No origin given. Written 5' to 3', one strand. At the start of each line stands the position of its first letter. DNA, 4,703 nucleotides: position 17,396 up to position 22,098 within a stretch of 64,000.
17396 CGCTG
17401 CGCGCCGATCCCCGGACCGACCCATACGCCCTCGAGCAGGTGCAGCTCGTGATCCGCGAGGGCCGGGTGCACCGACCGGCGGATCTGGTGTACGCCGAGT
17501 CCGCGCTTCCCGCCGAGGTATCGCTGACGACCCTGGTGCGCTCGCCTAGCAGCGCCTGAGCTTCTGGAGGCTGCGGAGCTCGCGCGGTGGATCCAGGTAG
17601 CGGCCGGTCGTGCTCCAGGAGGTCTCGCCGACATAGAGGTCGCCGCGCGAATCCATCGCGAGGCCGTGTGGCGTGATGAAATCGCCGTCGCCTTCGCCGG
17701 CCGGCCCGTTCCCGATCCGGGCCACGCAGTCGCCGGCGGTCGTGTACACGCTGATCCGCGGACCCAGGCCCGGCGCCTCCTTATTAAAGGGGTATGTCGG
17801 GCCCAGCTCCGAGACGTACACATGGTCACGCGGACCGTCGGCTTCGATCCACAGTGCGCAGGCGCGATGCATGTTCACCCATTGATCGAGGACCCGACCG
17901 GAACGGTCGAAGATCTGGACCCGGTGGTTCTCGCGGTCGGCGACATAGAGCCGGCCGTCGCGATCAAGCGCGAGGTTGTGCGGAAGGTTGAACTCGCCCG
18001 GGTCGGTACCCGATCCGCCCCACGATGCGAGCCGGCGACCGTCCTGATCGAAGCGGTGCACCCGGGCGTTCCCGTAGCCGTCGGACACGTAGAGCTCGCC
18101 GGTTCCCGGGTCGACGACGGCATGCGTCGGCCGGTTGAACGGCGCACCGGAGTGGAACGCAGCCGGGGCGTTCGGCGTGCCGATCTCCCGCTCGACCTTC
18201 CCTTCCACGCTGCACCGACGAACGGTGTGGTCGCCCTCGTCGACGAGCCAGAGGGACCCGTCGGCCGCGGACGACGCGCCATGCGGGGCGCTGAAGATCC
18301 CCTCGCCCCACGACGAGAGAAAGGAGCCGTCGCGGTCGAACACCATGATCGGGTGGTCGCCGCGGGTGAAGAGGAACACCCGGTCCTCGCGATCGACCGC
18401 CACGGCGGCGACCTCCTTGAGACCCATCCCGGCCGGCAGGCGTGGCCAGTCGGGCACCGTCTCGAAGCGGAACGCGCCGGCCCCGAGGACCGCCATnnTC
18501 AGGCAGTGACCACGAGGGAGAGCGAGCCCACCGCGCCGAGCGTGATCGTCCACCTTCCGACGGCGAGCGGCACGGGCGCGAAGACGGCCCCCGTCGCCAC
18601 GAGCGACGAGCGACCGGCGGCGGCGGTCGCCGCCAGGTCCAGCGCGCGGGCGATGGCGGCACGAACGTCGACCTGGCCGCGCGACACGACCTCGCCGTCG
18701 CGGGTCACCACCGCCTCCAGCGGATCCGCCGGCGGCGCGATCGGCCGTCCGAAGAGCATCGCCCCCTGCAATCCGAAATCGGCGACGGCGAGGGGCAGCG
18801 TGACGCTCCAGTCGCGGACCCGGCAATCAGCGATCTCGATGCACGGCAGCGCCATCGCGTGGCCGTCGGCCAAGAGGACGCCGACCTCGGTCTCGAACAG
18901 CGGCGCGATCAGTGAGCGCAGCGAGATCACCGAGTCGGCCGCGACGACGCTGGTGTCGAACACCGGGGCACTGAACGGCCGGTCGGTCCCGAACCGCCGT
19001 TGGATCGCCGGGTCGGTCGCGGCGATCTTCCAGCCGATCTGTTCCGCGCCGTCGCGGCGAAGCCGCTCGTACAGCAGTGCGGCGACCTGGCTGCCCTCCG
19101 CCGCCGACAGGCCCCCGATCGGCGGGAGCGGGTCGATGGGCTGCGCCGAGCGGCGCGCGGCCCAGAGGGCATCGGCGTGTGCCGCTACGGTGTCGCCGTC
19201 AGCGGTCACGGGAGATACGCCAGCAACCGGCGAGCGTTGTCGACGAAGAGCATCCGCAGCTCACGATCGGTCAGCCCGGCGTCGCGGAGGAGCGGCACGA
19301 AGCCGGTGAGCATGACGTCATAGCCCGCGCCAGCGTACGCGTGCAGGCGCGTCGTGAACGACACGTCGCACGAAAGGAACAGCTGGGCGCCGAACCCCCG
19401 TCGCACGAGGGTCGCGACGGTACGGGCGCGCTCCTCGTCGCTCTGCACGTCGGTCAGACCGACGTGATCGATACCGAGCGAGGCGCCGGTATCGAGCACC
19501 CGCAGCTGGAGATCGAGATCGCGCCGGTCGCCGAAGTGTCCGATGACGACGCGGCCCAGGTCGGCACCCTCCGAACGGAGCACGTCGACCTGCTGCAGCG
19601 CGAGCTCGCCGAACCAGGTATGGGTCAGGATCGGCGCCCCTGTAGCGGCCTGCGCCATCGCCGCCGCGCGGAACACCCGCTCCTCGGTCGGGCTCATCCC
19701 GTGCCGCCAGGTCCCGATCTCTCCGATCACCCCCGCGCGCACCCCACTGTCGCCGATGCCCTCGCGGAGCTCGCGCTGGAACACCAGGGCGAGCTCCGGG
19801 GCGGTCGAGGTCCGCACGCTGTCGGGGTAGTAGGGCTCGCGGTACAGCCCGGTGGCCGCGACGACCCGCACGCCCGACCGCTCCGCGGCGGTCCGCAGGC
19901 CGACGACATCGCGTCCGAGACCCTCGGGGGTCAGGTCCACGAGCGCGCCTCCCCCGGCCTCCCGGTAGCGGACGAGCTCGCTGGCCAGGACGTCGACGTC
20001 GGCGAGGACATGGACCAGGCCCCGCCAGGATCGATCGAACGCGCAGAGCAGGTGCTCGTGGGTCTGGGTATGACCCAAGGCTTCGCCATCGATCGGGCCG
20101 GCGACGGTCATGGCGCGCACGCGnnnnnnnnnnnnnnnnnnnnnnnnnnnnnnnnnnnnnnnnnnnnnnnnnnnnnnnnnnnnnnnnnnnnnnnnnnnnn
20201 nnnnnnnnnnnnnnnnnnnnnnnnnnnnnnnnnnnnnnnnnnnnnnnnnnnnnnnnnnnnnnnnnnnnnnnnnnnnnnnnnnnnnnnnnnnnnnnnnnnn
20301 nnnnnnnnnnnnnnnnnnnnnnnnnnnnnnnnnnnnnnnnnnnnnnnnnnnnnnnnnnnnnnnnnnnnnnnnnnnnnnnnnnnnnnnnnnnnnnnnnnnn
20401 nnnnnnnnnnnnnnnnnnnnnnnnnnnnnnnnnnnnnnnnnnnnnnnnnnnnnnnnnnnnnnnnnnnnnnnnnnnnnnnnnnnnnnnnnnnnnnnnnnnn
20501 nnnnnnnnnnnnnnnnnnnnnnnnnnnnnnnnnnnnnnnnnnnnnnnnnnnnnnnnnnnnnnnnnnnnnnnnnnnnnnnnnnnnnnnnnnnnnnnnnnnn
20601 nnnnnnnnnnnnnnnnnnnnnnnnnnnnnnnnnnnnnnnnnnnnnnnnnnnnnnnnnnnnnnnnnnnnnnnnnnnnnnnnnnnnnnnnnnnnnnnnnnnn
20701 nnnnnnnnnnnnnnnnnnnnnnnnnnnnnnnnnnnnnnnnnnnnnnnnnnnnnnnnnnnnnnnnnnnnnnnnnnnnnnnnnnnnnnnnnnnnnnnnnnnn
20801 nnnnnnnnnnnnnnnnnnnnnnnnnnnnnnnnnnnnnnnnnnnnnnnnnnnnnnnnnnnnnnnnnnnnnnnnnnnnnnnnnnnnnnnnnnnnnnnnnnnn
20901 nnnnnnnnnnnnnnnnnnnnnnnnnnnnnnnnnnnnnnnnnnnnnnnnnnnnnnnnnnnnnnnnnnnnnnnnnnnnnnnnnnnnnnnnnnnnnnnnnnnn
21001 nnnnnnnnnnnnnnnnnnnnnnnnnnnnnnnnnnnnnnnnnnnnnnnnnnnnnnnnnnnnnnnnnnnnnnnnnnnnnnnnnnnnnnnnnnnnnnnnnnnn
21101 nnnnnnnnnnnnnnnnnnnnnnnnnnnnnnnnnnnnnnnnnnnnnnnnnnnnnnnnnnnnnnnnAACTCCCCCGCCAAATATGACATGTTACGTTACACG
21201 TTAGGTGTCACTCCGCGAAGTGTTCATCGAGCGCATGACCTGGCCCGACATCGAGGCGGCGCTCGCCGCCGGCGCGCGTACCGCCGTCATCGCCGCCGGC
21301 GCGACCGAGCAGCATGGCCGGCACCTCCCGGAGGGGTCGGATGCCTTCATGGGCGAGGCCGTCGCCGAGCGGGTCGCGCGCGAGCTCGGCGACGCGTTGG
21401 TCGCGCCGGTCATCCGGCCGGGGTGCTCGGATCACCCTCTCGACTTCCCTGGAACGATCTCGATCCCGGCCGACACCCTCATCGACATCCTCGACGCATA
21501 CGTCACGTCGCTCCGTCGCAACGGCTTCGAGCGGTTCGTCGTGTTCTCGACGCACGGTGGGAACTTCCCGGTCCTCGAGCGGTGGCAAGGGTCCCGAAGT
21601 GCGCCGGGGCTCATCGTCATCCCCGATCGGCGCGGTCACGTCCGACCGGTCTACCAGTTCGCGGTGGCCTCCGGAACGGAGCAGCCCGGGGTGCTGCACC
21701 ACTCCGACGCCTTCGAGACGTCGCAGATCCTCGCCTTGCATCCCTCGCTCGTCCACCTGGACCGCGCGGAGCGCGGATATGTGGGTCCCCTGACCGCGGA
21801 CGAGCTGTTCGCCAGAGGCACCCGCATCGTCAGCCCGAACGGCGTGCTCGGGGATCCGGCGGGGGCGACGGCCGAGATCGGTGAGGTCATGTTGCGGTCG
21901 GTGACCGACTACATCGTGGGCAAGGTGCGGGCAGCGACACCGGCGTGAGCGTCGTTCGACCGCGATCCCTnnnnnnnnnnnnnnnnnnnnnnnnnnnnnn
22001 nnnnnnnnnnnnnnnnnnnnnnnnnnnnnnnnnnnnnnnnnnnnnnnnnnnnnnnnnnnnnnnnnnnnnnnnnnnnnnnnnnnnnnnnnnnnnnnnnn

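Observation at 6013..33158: One 14-bp palindrome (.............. family) marks essentially every operon start across roughly 28 kb, an apparent regulon of some 30 hydrolase, peptidase and transport genes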

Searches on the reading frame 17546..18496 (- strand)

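Call 9: search_protein_families(library=pfam, proteins=[window:17546-18496:-])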
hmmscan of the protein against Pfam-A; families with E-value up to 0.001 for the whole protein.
window:17546-18496:- (316 aa): 7 families
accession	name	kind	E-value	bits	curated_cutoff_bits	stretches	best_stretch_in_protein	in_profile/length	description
PF01436.27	NHL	-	1.2e-24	85.5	20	1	169-196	1-28/28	NHL repeat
PF13449.12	Phytase-like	-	7.4e-08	33.1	27.6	0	77-110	76-109/284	Esterase-like activity of phytase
PF08450.18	SGL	-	4.8e-07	30.1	26.3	0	172-206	186-220/246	SMP-30/Gluconolactonase/LRE-like region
PF17170.10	DUF5128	-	2.4e-05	24.1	22.9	0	133-198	54-119/321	6-bladed beta-propeller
PF24684.1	Vgb_lyase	-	4.4e-05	22.9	50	1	69-190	181-285/290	Virginiamycin B lyase family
PF06739.17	SBBP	-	0.00026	21.3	20.5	0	274-290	13-29/38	Beta-propeller repeat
PF25021.1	TEN_NHL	-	0.00051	19.6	27.1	0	70-141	32-92/357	Teneurin NHL domain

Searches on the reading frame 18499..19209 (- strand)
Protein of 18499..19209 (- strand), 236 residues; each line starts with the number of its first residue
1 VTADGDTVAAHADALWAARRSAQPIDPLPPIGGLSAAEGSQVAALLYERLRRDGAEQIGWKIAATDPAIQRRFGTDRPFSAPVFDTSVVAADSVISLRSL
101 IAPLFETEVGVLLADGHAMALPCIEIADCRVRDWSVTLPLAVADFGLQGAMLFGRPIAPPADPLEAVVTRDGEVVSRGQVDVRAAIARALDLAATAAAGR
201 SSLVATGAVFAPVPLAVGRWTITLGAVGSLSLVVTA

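Call 9: search_protein_families(library=pfam, proteins=[window:18499-19209:-])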
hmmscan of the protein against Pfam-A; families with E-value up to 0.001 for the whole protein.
window:18499-19209:- (236 aa): 0 families

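Call 42: search_protein_families(library=ncbifam, proteins=[window:18499-19209:-], max_evalue=0.00001)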
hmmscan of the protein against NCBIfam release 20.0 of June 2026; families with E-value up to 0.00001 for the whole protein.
window:18499-19209:- (236 aa): 2 families
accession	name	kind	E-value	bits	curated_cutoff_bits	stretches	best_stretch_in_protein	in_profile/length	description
NF008461.0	PRK11342.1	equivalog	8.8e-12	44.9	350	1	7-180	5-197/269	2-keto-4-pentenoate hydratase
TIGR03220.1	catechol_dmpE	equivalog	1.3e-11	44.4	408.8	1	10-181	4-194/255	2-oxopent-4-enoate hydratase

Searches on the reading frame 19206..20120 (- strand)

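Call 9: search_protein_families(library=pfam, proteins=[window:19206-20120:-])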
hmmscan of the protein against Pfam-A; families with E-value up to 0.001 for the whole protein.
window:19206-20120:- (304 aa): 1 family
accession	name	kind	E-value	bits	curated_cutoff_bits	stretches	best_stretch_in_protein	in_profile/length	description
PF02126.24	PTE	-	7e-67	226.4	22.4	1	11-300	2-297/298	Phosphotriesterase family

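Call 62: search_protein_families(library=ncbifam, proteins=[window:19206-20120:-], max_evalue=1e-10)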
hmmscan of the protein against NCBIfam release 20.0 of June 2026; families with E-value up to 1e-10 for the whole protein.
window:19206-20120:- (304 aa): 3 families
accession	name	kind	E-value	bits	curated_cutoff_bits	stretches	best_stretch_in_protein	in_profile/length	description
NF007373.0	PRK09875.1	equivalog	6.1e-57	193.3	486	1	14-298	5-289/292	phosphotriesterase-related protein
NF041153.1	organophos_OPH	equivalog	5e-31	108.1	500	1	4-243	38-277/365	organophosphate hydrolase OPH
NF045706.1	PhFuoseLconase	equivalog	4.1e-23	82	630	1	4-302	6-326/332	phospho-furanose lactonase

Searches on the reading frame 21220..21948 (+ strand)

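Call 9: search_protein_families(library=pfam, proteins=[window:21220-21948:+])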
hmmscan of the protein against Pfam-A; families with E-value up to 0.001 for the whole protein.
window:21220-21948:+ (242 aa): 1 family
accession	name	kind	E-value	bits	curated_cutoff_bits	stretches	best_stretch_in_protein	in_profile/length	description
PF02633.19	Creatininase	-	1.8e-60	204.8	31.3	1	4-233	1-235/238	Creatinine amidohydrolase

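Call 62: search_protein_families(library=ncbifam, proteins=[window:21220-21948:+], max_evalue=1e-10)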
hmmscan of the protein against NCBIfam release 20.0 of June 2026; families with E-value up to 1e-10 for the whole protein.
window:21220-21948:+ (242 aa): 3 families
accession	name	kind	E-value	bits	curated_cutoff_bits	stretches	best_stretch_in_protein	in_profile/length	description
TIGR03964.1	mycofact_creat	equivalog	7.9e-38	130.3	172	1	5-240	3-221/228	mycofactocin biosynthesis peptidyl-dipeptidase MftE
TIGR04448.1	creatininase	equivalog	6.7e-33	114.4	235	1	6-115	2-114/246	creatininase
NF041098.2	diketo_inos_hlase_IolN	equivalog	1e-22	80.6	245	1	2-187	8-194/307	3-dehydro-scyllo-inosose hydrolase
